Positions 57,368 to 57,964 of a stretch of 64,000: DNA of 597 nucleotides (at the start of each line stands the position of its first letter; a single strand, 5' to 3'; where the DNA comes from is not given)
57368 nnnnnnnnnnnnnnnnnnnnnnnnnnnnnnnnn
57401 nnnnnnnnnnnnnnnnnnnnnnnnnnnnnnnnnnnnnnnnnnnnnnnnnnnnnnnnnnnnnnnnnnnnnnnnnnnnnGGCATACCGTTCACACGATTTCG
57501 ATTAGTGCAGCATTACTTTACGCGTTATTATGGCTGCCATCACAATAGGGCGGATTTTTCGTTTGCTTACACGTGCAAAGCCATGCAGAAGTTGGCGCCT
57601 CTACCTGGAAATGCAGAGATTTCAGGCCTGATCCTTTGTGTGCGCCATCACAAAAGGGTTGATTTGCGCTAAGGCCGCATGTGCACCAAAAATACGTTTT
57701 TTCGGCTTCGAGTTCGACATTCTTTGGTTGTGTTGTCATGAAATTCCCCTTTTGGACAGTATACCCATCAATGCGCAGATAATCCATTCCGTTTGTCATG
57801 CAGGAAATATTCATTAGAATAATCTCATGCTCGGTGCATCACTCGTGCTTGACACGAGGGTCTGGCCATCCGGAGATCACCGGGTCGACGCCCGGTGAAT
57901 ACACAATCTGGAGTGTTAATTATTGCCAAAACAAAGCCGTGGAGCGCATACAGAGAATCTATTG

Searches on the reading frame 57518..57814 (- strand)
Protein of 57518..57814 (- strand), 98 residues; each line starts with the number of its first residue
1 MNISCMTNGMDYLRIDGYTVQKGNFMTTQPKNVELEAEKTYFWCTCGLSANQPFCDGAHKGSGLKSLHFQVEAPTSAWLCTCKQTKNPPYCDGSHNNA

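Call 3: search_protein_families(library=pfam, proteins=[window:57518-57814:-], max_evalue=1)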
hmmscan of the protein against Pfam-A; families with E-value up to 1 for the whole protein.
window:57518-57814:- (98 aa): 1 family
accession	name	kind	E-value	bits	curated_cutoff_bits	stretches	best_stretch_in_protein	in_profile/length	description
PF09360.15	zf-CDGSH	-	7.8e-21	74.5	29.5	2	23-60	8-48/48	Iron-binding zinc finger CDGSH type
